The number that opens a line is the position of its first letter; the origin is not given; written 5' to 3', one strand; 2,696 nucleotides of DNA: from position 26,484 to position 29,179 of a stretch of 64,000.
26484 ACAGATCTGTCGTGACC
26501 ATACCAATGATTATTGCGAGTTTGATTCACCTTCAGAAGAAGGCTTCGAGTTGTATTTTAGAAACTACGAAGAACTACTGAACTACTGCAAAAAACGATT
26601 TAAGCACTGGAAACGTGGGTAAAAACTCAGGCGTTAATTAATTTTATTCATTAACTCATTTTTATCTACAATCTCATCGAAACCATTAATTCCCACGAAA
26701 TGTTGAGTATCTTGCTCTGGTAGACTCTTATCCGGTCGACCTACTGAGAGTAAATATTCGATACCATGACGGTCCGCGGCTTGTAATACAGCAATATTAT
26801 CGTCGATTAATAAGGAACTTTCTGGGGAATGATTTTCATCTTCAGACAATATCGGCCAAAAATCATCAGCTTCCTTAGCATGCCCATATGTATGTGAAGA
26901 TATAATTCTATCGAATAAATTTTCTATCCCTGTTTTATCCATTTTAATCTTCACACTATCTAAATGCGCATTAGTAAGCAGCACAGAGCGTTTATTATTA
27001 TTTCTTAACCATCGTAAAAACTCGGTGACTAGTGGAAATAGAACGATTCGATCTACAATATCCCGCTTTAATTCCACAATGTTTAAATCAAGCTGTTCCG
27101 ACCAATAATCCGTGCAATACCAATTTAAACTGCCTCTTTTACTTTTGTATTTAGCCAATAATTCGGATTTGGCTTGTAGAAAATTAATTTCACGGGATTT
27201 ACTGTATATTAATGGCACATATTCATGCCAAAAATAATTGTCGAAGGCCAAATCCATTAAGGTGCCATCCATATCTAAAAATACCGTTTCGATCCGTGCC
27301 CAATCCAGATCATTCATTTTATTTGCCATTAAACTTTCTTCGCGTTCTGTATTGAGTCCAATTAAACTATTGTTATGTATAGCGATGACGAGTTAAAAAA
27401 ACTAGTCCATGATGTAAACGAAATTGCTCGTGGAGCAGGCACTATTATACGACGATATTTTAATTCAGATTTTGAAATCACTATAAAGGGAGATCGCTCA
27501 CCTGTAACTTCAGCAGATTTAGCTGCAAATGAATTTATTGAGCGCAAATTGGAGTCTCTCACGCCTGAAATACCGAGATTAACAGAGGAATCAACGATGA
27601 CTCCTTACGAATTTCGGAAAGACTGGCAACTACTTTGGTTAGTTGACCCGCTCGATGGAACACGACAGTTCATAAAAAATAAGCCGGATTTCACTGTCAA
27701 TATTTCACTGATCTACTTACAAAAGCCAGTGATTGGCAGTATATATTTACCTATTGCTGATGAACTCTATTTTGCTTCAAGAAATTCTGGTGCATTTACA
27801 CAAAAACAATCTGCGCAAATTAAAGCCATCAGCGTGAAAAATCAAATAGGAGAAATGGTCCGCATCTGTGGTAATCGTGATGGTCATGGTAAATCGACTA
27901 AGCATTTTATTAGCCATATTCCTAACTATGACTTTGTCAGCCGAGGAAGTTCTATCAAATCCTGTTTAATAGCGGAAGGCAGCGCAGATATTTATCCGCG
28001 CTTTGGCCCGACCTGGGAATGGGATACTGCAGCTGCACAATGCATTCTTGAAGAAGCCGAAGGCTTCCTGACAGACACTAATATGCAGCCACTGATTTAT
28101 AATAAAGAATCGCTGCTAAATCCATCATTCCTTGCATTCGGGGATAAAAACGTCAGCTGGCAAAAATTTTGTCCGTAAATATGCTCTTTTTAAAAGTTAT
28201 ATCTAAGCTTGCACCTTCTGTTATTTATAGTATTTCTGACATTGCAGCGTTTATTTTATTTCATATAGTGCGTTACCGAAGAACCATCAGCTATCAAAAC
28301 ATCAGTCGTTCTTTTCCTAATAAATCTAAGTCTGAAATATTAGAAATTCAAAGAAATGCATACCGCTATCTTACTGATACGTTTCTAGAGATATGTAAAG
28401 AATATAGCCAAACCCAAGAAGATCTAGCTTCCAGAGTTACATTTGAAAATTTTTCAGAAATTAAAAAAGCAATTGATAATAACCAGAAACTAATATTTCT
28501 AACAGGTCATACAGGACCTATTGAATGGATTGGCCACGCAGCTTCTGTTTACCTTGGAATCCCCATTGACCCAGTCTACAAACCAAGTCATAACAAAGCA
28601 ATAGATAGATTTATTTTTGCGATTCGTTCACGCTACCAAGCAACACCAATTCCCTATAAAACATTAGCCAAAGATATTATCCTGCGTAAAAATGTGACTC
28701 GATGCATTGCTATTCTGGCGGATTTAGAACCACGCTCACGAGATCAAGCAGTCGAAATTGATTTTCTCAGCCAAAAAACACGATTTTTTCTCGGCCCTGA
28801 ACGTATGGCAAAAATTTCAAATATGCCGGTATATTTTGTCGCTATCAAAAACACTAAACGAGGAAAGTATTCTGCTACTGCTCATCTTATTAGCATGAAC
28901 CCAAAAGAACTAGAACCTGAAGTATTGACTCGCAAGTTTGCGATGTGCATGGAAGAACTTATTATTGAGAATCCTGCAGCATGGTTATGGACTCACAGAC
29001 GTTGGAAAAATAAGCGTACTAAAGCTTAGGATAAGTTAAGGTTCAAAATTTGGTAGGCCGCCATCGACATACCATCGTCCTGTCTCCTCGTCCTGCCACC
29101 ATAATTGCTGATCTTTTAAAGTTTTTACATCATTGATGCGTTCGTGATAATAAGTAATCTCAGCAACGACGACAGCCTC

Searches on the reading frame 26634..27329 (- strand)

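Call 89: search_protein_families(library=pfam, max_evalue=0.001, proteins=[window:26634-27329:-])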
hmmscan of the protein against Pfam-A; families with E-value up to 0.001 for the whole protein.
window:26634-27329:- (231 aa): 4 families
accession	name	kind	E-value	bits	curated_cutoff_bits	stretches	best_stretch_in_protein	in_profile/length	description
PF00702.32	Hydrolase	-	1e-10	42.8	26.4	1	13-189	1-191/191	haloacid dehalogenase-like hydrolase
PF13419.12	HAD_2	-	3.7e-10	40.6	23.8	1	18-193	3-176/178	Haloacid dehalogenase-like hydrolase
PF12710.13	HAD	-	2.7e-06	28.4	27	1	16-150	1-142/189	haloacid dehalogenase-like hydrolase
PF13344.12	Hydrolase_6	-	7.7e-05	23.1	27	0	96-147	14-68/101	Haloacid dehalogenase-like hydrolase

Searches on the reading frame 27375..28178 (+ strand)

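Call 6: search_protein_families(library=pfam, proteins=[window:27375-28178:+], max_evalue=0.01)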
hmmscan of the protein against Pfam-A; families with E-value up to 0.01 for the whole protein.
window:27375-28178:+ (267 aa): 1 family
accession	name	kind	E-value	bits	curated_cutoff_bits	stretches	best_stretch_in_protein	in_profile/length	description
PF00459.30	Inositol_P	-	1.1e-49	169.8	27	1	15-251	10-254/271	Inositol monophosphatase family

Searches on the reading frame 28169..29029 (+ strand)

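Call 6: search_protein_families(library=pfam, proteins=[window:28169-29029:+], max_evalue=0.01)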
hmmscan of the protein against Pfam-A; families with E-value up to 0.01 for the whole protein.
window:28169-29029:+ (286 aa): 1 family
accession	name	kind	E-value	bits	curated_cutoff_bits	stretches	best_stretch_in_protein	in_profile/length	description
PF03279.18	Lip_A_acyltrans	-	1.1e-27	97.5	22.3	1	5-280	20-294/295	Bacterial lipid A biosynthesis acyltransferase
